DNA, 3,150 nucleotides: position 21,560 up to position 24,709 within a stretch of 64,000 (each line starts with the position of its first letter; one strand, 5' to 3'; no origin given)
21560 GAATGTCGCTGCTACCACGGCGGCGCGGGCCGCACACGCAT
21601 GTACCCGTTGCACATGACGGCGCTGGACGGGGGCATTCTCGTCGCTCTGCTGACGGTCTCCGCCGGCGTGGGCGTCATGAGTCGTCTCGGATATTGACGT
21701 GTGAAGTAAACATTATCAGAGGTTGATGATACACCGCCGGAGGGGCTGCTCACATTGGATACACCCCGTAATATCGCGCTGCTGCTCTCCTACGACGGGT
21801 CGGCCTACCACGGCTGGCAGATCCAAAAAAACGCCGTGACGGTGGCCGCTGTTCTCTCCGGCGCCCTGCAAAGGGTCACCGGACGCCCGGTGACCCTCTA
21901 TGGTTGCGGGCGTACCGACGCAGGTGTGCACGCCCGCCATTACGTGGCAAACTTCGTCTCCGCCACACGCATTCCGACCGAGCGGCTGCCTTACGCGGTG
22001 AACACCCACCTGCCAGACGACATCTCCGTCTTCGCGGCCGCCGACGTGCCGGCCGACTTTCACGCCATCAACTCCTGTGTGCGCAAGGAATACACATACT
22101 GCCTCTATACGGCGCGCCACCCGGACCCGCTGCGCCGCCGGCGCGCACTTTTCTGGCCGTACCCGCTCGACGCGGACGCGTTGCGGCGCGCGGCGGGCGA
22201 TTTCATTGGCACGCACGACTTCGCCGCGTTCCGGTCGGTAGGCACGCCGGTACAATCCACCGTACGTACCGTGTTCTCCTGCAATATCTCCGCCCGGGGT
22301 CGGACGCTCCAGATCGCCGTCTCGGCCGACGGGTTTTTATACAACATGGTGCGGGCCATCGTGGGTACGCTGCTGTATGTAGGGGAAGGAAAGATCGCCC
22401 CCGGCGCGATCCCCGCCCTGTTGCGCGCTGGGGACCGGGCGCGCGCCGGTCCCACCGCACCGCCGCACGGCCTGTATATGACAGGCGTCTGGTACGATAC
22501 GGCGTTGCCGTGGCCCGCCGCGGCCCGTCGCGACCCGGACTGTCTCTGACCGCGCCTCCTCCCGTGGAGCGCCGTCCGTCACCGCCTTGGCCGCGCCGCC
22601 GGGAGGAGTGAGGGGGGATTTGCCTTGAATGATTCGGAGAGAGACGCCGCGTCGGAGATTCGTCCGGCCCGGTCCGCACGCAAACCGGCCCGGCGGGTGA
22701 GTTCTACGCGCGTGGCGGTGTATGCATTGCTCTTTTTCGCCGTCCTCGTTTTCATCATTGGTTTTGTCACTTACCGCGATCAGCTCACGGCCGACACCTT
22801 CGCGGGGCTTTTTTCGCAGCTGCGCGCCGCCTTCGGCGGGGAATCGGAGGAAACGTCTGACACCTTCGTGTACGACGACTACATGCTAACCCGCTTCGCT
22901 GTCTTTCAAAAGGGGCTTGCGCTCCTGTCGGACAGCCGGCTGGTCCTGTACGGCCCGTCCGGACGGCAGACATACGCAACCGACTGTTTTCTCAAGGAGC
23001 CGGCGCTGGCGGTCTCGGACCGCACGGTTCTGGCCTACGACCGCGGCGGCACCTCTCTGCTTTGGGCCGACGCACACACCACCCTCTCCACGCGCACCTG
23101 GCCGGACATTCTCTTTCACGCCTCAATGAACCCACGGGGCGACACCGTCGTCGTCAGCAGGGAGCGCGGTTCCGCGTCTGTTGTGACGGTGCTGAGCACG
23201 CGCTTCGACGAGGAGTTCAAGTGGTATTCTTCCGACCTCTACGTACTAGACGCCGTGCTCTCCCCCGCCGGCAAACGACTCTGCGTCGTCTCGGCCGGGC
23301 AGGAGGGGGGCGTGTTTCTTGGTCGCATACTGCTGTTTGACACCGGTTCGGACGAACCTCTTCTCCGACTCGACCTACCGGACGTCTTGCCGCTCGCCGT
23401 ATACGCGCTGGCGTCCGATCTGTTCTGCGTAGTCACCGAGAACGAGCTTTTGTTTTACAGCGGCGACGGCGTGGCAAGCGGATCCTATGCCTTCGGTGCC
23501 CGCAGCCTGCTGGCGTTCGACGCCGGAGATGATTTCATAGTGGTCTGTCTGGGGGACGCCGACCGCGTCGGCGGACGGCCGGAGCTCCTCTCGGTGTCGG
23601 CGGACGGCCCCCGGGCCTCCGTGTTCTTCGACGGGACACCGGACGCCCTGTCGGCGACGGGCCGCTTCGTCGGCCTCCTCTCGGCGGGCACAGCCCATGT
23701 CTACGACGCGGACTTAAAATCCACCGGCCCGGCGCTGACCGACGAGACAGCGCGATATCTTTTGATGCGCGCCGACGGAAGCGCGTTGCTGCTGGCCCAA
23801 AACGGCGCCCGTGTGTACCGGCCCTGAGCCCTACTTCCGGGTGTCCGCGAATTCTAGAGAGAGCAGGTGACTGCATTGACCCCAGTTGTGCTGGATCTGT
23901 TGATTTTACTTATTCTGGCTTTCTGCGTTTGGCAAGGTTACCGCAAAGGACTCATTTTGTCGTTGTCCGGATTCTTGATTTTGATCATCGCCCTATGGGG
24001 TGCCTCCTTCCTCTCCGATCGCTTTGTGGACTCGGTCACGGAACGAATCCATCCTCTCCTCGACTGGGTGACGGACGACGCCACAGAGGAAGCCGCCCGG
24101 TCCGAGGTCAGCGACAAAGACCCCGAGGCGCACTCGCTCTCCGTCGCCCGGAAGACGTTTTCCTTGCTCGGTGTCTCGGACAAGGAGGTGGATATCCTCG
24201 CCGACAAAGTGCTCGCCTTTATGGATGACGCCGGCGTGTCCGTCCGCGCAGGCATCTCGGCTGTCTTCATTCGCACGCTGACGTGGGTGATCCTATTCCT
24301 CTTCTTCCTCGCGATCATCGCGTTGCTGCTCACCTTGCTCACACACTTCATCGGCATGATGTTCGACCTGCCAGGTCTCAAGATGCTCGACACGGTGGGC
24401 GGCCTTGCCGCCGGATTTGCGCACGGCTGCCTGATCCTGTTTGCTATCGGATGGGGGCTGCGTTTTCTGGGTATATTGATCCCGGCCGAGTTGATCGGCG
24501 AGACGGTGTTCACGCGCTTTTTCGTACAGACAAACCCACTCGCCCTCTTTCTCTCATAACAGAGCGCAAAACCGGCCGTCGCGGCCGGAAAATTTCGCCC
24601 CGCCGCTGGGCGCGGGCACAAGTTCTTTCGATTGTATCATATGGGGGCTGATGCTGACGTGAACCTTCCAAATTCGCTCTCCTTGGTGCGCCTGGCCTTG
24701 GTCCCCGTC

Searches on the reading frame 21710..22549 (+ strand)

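Call 37: search_protein_families(library=pfam, proteins=[window:21710-22549:+], max_evalue=0.0001)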
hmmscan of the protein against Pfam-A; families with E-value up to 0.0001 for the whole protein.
window:21710-22549:+ (279 aa): 1 family
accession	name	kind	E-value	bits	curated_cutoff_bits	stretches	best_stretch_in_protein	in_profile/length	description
PF01416.25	PseudoU_synth_1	-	4.2e-43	146.6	23.3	2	161-263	1-108/108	tRNA pseudouridine synthase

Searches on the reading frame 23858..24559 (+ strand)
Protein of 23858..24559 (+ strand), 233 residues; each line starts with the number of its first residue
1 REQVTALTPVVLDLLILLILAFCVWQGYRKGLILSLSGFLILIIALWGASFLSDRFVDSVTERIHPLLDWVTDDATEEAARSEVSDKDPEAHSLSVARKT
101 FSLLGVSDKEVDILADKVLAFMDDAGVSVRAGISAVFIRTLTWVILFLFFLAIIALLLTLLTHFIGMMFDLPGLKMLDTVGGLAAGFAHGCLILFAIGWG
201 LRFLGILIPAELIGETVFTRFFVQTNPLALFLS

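Call 37: search_protein_families(library=pfam, proteins=[window:23858-24559:+], max_evalue=0.0001)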
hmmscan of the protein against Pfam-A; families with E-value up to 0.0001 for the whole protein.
window:23858-24559:+ (233 aa): 1 family
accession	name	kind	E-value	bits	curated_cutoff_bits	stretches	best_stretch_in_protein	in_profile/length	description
PF02674.22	Colicin_V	-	3.2e-14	53.6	29.3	1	12-62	1-51/144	Colicin V production protein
